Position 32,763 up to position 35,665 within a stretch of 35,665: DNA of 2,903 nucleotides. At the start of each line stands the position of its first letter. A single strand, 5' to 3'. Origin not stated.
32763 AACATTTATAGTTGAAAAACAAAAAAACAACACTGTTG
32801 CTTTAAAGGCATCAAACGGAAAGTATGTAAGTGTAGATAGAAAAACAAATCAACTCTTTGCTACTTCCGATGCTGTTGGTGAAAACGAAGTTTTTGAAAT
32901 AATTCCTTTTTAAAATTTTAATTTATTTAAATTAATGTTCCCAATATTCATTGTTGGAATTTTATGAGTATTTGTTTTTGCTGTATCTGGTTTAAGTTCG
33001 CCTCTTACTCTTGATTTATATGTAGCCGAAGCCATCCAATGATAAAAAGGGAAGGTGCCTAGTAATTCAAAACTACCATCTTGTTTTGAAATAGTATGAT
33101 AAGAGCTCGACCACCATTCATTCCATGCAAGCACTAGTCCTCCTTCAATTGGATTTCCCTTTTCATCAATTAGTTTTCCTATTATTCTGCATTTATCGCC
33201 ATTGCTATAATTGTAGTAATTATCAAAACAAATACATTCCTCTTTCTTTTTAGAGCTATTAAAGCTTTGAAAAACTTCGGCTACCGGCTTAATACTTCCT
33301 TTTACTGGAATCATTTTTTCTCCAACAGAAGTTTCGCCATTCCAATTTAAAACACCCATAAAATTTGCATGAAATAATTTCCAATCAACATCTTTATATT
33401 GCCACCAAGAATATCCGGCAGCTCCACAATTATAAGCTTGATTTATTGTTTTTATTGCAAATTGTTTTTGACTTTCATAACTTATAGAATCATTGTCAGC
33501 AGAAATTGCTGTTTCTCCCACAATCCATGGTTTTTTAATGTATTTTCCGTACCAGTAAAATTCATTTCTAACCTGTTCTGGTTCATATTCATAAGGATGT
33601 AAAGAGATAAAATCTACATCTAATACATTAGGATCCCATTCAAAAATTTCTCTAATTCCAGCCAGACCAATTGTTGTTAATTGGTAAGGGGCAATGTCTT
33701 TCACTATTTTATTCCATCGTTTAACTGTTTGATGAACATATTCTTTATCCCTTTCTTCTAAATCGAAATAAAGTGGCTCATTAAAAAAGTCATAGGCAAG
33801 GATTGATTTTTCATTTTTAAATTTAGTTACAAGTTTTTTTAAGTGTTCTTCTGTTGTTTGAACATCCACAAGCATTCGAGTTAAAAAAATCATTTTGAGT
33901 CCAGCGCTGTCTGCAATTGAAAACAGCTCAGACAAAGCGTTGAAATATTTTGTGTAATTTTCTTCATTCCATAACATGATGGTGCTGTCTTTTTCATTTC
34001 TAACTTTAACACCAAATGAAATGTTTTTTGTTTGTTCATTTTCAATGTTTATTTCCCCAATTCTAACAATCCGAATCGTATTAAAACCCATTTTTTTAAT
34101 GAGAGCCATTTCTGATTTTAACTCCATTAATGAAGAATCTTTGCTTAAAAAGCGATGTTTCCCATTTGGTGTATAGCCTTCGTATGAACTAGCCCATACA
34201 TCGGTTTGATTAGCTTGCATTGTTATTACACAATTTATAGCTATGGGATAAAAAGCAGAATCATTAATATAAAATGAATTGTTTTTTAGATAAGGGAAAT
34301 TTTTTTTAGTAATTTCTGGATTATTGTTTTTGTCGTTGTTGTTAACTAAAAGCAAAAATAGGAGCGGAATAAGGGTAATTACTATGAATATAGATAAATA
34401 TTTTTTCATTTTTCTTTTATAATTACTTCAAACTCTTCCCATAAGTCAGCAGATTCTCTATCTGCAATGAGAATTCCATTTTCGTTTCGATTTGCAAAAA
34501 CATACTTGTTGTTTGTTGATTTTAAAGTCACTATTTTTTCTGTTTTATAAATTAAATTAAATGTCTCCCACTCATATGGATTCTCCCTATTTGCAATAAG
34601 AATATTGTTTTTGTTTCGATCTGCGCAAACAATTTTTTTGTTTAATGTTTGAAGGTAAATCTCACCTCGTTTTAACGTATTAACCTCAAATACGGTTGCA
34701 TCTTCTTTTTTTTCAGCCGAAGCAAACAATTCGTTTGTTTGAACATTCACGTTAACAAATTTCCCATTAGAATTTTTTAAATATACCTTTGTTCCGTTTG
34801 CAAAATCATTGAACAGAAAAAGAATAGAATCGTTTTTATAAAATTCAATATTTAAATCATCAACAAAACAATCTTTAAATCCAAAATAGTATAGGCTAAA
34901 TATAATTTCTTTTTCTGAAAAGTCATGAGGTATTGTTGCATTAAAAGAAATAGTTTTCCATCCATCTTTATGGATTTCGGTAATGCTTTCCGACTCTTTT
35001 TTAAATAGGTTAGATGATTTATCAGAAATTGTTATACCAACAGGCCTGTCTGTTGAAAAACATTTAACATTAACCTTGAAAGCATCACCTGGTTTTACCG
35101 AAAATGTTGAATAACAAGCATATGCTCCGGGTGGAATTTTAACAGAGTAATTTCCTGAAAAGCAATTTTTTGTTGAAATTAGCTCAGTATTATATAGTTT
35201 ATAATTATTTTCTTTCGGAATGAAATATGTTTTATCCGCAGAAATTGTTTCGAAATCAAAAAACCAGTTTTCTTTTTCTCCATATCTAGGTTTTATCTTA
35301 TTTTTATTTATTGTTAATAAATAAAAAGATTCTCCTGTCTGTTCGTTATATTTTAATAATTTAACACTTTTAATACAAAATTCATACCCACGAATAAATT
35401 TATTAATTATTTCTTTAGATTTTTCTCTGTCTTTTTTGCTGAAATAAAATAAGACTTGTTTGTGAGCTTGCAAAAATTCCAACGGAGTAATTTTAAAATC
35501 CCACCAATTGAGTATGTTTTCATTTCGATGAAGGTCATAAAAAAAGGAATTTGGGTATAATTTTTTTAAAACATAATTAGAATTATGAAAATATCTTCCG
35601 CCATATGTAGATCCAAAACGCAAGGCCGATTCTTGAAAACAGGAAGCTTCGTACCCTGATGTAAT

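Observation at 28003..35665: Envelope-glycan modification locus in which three unrelated proteins share one lectin-like triple-repeat tail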

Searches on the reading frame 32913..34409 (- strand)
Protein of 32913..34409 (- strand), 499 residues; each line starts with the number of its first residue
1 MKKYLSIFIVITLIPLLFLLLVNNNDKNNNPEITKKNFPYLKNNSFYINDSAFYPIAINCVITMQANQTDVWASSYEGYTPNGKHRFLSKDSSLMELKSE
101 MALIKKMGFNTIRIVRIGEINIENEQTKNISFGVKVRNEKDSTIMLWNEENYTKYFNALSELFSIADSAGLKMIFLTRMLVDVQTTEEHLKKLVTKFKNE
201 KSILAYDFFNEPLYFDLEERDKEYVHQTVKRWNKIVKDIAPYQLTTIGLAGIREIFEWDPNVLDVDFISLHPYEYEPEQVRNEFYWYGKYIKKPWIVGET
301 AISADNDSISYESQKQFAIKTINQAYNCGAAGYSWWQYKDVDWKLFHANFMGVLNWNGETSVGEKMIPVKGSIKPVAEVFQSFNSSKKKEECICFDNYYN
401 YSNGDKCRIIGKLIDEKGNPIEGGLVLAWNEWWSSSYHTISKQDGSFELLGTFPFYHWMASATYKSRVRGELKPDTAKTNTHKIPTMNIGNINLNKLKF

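Call 3: search_protein_families(library=pfam, proteins=[window:32913-34409:-], max_evalue=0.1)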
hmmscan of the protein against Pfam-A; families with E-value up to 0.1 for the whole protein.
window:32913-34409:- (499 aa): 1 family
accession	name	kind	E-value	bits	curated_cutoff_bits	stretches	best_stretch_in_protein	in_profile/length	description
PF13620.12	CarboxypepD_reg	-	0.043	14.6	32.3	1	409-473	2-68/82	Carboxypeptidase regulatory-like domain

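Call 6: search_protein_families(library=ncbifam, proteins=[window:32913-34409:-], max_evalue=0.1)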
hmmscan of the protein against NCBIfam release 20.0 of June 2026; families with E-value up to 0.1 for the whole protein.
window:32913-34409:- (499 aa): 3 families
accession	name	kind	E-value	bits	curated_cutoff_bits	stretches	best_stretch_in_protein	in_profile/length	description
NF041462.1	GalA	equivalog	2.9e-05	22.4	900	1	159-359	352-533/763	beta-galactosidase GalA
NF003652.0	PRK05286.2-5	equivalog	0.016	14.4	267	1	93-202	105-210/353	quinone-dependent dihydroorotate dehydrogenase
NF003646.0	PRK05286.1-4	equivalog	0.032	13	457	1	94-207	100-207/341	quinone-dependent dihydroorotate dehydrogenase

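Call 8: search_solved_structures(query=window:32913-34409:-, max_evalue=1)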
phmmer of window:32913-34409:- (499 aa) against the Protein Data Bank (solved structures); distinct sequences matched with E-value up to 1: 9.
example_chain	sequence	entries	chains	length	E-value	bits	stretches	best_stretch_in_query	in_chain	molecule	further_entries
2jam_A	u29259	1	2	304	0.017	16.9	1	273-331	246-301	CALCIUM/CALMODULIN-DEPENDENT PROTEIN KINASE TYPE 1G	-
8jb9_A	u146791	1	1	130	0.17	13.6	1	116-175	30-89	Type II-C anti-CRISPR protein, AcrIIC5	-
8hj4_C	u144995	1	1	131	0.17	13.6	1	116-175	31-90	Phage protein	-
6qp5_A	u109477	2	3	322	0.28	12.9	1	281-330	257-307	Calcium/calmodulin-dependent protein kinase type 1D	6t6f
2jc6_A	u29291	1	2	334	0.29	12.8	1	281-330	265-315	CALCIUM/CALMODULIN-DEPENDENT PROTEIN KINASE TYPE 1D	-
6t28_AAA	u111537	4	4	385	0.36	12.5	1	281-330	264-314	Calcium/calmodulin-dependent protein kinase type 1D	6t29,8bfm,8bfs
3flg_A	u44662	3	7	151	0.73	11.5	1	301-356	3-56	DNA (cytosine-5)-methyltransferase 3B | DNA cytosine-5 methyltransferase 3 beta isoform 6 variant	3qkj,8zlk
36rp_C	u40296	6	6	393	0.81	11.4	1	135-217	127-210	DNA-directed RNA polymerase subunit Rpo1C | DNA-directed RNA polymerase subunit A''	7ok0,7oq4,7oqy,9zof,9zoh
5ciu_A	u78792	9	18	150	0.93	11.2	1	301-356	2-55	DNA (cytosine-5)-methyltransferase 3B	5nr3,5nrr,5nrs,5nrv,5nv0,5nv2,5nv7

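Call 31: find_homologous_proteins(query=window:32913-34409:-, max_evalue=0.00001)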
Query window:32913-34409:- (499 aa): 749 proteins with E <= 0.00001 among 6858 candidates; the best 120 are listed.
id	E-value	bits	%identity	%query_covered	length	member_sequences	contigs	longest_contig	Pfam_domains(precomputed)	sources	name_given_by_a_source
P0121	0.0e+0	1154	100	100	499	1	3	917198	-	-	-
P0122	3.3e-227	773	65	100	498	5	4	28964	PF00150.25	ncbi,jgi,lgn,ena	jgi:hypothetical protein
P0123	2.7e-201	688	58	100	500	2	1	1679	PF00150.25,PF26410.1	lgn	-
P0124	2.7e-199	681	58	100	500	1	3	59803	PF00150.25,PF26410.1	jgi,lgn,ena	-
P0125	1.8e-198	678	60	94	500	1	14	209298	PF00150.25,PF26410.1,PF13620.13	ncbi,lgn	-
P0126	1.9e-197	675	58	100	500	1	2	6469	PF00150.25,PF26410.1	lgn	-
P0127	2.6e-197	674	57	100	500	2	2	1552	PF00150.25,PF26410.1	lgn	-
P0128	3.0e-197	674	60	94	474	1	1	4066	PF00150.25,PF26410.1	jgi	jgi:hypothetical protein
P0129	3.7e-197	674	57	100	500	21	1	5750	PF00150.25,PF26410.1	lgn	-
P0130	5.9e-197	673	58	99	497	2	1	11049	PF00150.25,PF26410.1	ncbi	-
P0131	2.0e-195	668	55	100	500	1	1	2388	PF00150.25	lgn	-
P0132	1.5e-194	665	57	100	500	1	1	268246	PF00150.25,PF26410.1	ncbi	ncbi:MAG: cellulase family glycosylhydrolase [Bacteroidota bacterium]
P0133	5.0e-194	664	56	100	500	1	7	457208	PF00150.25,PF26410.1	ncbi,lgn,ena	-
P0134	5.0e-193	660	56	100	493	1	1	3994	PF00150.25,PF26410.1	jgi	-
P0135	7.0e-192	657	56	100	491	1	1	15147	PF00150.25,PF26410.1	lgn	-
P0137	7.1e-191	653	56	100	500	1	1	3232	PF00150.25,PF26410.1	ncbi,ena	-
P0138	2.5e-189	648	56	100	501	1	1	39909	PF00150.25,PF26410.1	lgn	-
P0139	2.0e-188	645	55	100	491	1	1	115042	PF00150.25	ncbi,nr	ncbi:MAG: cellulase family glycosylhydrolase [Vicingus serpentipes]|nr:cellulase family glycosylhydr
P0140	4.0e-188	644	56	100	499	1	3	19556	PF00150.25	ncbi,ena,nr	ncbi:MAG TPA: cellulase family glycosylhydrolase [Bacteroidia bacterium]|nr:cellulase family glycosy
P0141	1.6e-187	642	54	100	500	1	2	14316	PF00150.25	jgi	jgi:hypothetical protein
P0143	2.2e-186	638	55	100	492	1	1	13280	PF00150.25,PF26410.1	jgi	jgi:hypothetical protein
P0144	5.4e-185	634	55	100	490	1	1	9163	PF00150.25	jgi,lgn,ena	-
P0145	8.5e-184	630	52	100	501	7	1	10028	PF00150.25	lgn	-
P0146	8.6e-184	630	54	100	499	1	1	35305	PF00150.25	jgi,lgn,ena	-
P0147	9.7e-184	630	54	100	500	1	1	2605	PF00150.25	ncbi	-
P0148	1.4e-183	629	56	100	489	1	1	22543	PF00150.25,PF26410.1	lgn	-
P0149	2.4e-183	628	58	92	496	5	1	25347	PF00150.25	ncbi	-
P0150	3.5e-183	628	53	100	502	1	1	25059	PF00150.25,PF26410.1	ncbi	ncbi:MAG: cellulase family glycosylhydrolase [Bacteroidia bacterium]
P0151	5.1e-183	627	54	100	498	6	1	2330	PF00150.25,PF26410.1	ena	-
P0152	8.0e-183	627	56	94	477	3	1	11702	PF00150.25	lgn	-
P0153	1.8e-182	626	54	100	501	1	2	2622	PF00150.25,PF26410.1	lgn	-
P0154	2.0e-182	625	55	100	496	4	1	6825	PF00150.25,PF26410.1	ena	-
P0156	5.3e-182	624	55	94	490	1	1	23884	PF00150.25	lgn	-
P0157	2.0e-181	622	55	100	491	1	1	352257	PF00150.25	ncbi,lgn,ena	-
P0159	4.2e-180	618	56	93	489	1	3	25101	PF00150.25,PF26410.1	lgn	-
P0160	4.3e-180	618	56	100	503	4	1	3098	PF00150.25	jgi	-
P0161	5.4e-180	617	53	100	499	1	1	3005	PF00150.25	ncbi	-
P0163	2.2e-179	615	54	100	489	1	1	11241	PF00150.25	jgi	jgi:hypothetical protein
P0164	4.7e-179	614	53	100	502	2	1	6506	PF00150.25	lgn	-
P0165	1.4e-178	613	54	100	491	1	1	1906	PF00150.25,PF26410.1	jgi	jgi:hypothetical protein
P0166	5.1e-178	611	53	100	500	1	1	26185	PF00150.25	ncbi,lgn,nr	ncbi:MAG: cellulase family glycosylhydrolase [Bacteroidia bacterium]|nr:cellulase family glycosylhyd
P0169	8.9e-177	607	52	100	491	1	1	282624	PF00150.25,PF26410.1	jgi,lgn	-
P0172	3.0e-176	605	54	100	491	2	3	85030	PF00150.25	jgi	-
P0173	3.3e-176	605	52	100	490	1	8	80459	PF00150.25,PF26410.1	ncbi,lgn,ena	-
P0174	3.7e-176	605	52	100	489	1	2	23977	PF00150.25,PF26410.1,PF13620.13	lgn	-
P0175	6.6e-176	604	53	100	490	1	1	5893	PF00150.25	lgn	-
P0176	8.4e-176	604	53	100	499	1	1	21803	PF00150.25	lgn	-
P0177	1.5e-175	603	54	100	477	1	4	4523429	PF00150.25,PF26410.1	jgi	jgi:hypothetical protein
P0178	1.8e-175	602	52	100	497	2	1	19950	PF00150.25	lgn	-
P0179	1.9e-175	602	53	100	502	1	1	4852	PF00150.25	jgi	jgi:hypothetical protein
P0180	3.2e-175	602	52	100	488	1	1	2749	PF00150.25,PF26410.1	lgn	-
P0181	1.1e-174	600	52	95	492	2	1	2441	PF00150.25,PF26410.1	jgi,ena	-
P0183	1.3e-173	596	54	100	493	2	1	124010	PF00150.25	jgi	jgi:hypothetical protein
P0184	3.8e-173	595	52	100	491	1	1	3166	PF00150.25,PF26410.1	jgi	jgi:hypothetical protein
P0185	8.9e-173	594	52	100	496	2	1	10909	PF00150.25,PF26410.1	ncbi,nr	ncbi:MAG TPA: cellulase family glycosylhydrolase [Bacteroidia bacterium]|nr:cellulase family glycosy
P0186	9.5e-173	593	63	81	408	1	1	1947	PF00150.25,PF26410.1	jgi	jgi:hypothetical protein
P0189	3.1e-172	592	51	100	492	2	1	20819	PF00150.25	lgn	-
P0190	9.7e-172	590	55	92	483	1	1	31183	PF00150.25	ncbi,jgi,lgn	-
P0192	3.4e-171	588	52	100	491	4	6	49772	PF00150.25,PF26410.1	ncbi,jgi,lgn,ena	jgi:hypothetical protein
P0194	2.1e-170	586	51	100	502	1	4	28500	PF00150.25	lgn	-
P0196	3.6e-170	585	52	100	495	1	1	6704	PF00150.25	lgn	-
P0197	1.0e-169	583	50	100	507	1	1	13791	PF00150.25,PF26410.1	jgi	jgi:hypothetical protein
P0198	1.3e-169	583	56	94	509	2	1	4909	PF00150.25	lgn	-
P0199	3.5e-169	582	52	100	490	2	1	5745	PF00150.25,PF26410.1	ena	-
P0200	1.2e-168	580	52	100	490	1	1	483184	PF00150.25,PF26410.1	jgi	-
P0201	1.5e-168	580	51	100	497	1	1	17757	PF00150.25,PF26410.1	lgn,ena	-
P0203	9.4e-168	577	50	100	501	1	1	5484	PF00150.25,PF26410.1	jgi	-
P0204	2.1e-167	576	52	98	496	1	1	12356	PF00150.25,PF26410.1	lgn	-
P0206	1.6e-166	573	50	100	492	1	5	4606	PF00150.25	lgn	-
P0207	2.7e-166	572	49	100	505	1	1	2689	PF00150.25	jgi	jgi:hypothetical protein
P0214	1.8e-164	566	51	100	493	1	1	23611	PF00150.25,PF26410.1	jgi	jgi:hypothetical protein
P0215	1.9e-164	566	48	100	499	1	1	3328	PF00150.25,PF26410.1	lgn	-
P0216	3.5e-164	565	50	100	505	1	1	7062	PF00150.25,PF26410.1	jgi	jgi:hypothetical protein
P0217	4.0e-164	565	50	100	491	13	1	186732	PF00150.25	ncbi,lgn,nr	ncbi:MAG: cellulase family glycosylhydrolase [Flavobacteriales bacterium]|nr:cellulase family glycos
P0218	4.7e-164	565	49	100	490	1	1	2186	PF00150.25,PF26410.1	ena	-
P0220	5.6e-164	564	52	92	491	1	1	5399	PF00150.25,PF13620.13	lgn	-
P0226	4.5e-163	562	50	100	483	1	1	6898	PF00150.25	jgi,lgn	jgi:hypothetical protein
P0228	9.8e-163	560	52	100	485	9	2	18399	PF00150.25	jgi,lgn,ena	-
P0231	2.9e-162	559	50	98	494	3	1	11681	PF00150.25,PF26410.1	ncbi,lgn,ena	-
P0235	4.5e-161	555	50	100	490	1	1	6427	PF00150.25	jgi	-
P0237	5.8e-161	555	49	100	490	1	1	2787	PF00150.25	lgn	-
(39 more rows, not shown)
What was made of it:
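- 32910..34409 (-): Clan GH-A (GH5-like) glycoside hydrolase (499 aa): signal anchor, (beta/alpha)8 barrel, C-terminal beta-sandwich. NEP acid/base at 33774-33782 and GET nucleophile at 33507-33518. Homologues carry PF00150 and are named cellulase family (call 31).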

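Call 44: predict_structure(alignment_id=A3)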
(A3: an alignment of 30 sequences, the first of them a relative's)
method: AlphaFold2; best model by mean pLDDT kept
length: 499 residues; sequences in the alignment: 30
mean_pLDDT: 88.0   pTM: 0.86
mean pLDDT of the five models: 88.0, 87.8, 87.8, 87.0, 86.6
residues with pLDDT >= 90: 322; 70-90: 130; 50-70: 39; < 50: 8
segments of 3 or more residues with pLDDT < 50: 24-31
pLDDT, mean of each block of 10 residues (from residue 1): 77 78 46 76 93 95 92 93 92 97 97 86 73 92 91 96 97 92 88 96 91 58 90 96 92 77 94 77 94 89 74 91 96 92 63 90 89 94 94 90 87 97 93 89 96 93 92 88 91 94
secondary structure, 60 per line:
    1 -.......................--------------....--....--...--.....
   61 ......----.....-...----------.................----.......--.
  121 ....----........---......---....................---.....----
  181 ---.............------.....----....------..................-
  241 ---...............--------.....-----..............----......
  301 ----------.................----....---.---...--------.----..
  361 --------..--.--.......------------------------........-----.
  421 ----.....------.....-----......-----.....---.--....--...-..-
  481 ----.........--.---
elements in order: H2-24 E39-42 E45-48 E51-53 E56-66 E71-75 H90-106 E111-117 E120-124 E129-136 E140-145 H149-168 E172-176 H184-196 E203-207 H212-215 H222-239 E244-250 H251-258 E267-271 H277-290 E295-300 H311-327 E332-335 H376-382 E407-414 E425-429 E436-440 E446-451 E457-461 E468-471 E485-493
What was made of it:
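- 32910..34409 (-): AF2 model has pLDDT 88 (call 44).
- On GH5 / clan GH-A: AF2 pLDDT 88 (call 44).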

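Call 48: fold_search(model_id=the predicted structure, library=pdb)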
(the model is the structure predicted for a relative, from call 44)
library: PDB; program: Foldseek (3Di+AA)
matches with E <= 10: 1773; with E <= 0.001: 559
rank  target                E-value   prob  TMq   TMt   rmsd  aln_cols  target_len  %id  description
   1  9g4n_C                1.5e-13  1.00  0.47  0.45  14.4       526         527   13  Glycoside Hydrolase Family 157 from Labilibaculum antarcticum (LaGH157) E224A mutant in complex with Laminaritriose an (released 2025-05-21)
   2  9g4n_A                1.8e-13  1.00  0.46  0.44  14.5       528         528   13  Glycoside Hydrolase Family 157 from Labilibaculum antarcticum (LaGH157) E224A mutant in complex with Laminaritriose an (released 2025-05-21)
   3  9fz9_A                2.3e-13  1.00  0.45  0.43  14.9       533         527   13  Glycoside Hydrolase Family 157 from Labilibaculum antarcticum, wild type SeMet derivative (LaGH157) (released 2025-07-16)
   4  9g5g_A                2.7e-13  1.00  0.47  0.44  15.8       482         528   14  Glycoside Hydrolase Family 157 from Labilibaculum antarcticum (LaGH157) in complex with Laminaribiose (released 2025-05-21)
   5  9g4n_B                5.7e-13  1.00  0.48  0.45  14.1       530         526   13  Glycoside Hydrolase Family 157 from Labilibaculum antarcticum (LaGH157) E224A mutant in complex with Laminaritriose an (released 2025-05-21)
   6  9fz9_C                8.6e-13  1.00  0.46  0.44  15.1       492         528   14  Glycoside Hydrolase Family 157 from Labilibaculum antarcticum, wild type SeMet derivative (LaGH157) (released 2025-07-16)
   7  3wfl                  1.3e-11  1.00  0.41  0.57   6.5       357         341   14  Crtstal structure of glycoside hydrolase family 5 beta-mannanase from Talaromyces trachyspermus (released 2014-07-23)
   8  9m20                  2.0e-11  1.00  0.44  0.58   6.6       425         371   16  GmMAN19-1 from Glycine max (released 2026-02-04)
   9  6d50_A                2.2e-11  1.00  0.43  0.26  18.6       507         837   12  Bacteroides uniforms beta-glucuronidase 2 bound to D-glucaro-1,5-lactone (released 2018-10-17)
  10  6d8g_B                2.5e-11  1.00  0.44  0.28  17.9       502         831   12  D341A D367A calcium binding mutant of Bacteroides uniformis beta-glucuronidase 2 (released 2018-10-17)
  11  3wh9_A                2.7e-11  1.00  0.40  0.56   6.7       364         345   14  The ligand-free structure of ManBK from Aspergillus niger BK01 (released 2014-10-08)
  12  5uj6_A                2.8e-11  1.00  0.42  0.26  18.5       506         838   12  Crystal Structure of Bacteroides Uniformis beta-glucuronidase (released 2017-06-28)
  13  6d8g_A                4.5e-11  1.00  0.44  0.28  18.4       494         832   12  D341A D367A calcium binding mutant of Bacteroides uniformis beta-glucuronidase 2 (released 2018-10-17)
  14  5uj6_B                5.1e-11  1.00  0.43  0.27  18.6       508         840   12  Crystal Structure of Bacteroides Uniformis beta-glucuronidase (released 2017-06-28)
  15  6mvf_A                8.1e-11  1.00  0.43  0.34  16.6       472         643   14  Crystal structure of FMN-binding beta-glucuronidase from Facaelibacterium prausnitzii L2-6 (released 2019-01-30)
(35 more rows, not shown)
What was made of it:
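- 32910..34409 (-): Foldseek finds GH157 laminarinase at 1.5e-13, then GH5 mannanases and GH158 (call 48).
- On GH5 / clan GH-A: Foldseek hits GH157, GH5, GH158 and GH2 at 1e-13 to 1e-9 (call 48).
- Checked: Its homologues do (call 31), and its model is a clan GH-A barrel (call 48).
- The GH-A model also resembles GH5 mannanases and mannosidases (call 48). The GH-A protein resembles laminarinases GH157 and GH158 (call 48).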

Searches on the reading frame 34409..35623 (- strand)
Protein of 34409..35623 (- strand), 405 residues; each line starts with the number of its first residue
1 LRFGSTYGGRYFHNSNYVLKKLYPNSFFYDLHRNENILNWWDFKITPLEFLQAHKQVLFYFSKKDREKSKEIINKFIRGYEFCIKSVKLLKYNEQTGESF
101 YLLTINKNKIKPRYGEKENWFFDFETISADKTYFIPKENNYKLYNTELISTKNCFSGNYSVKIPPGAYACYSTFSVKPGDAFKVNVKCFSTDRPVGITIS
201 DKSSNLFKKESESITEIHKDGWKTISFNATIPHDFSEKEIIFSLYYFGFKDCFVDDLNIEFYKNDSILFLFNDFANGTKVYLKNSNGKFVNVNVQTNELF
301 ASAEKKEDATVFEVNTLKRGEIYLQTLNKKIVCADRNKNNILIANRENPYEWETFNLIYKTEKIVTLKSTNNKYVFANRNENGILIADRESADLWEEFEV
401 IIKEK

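Call 3: search_protein_families(library=pfam, proteins=[window:34409-35623:-], max_evalue=0.1)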
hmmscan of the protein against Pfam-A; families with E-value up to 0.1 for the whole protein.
window:34409-35623:- (405 aa): 4 families
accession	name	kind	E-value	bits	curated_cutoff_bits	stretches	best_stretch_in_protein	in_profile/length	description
PF25490.1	DUF7910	-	1.7e-08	35.1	35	1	328-403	17-93/140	Domain of unknown function (DUF7910)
PF06229.18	FRG1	-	0.0035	17.5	27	0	347-404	22-77/189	FRG1-like domain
PF02018.23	CBM_4_9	-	0.014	16.2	25.9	1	150-243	27-130/136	Carbohydrate binding domain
PF18663.7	Pallilysin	-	0.036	14.5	25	1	271-337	15-83/118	Pallilysin beta barrel domain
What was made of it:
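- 34409..34792 (-): CBM92 module 3 (GTC2 tail), Trp pattern -/W/W. DUF7910 1.7e-8 (call 3).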

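Call 6: search_protein_families(library=ncbifam, proteins=[window:34409-35623:-], max_evalue=0.1)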
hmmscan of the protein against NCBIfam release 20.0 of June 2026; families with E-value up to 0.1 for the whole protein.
window:34409-35623:- (405 aa): 0 families

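Call 10: search_solved_structures(query=window:34409-35623:-, max_evalue=1)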
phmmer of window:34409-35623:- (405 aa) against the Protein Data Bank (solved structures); distinct sequences matched with E-value up to 1: 2.
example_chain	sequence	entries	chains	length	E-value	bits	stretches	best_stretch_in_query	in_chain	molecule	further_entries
7zoh_A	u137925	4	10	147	7.5e-07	31.7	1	277-399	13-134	Glycoside hydrolase family 18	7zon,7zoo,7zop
7zoi_A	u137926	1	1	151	0.00016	24.1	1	277-399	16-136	Glycoside hydrolase family 18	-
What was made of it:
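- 34409..34792 (-): 7ZOH 7.5e-7 (call 10).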
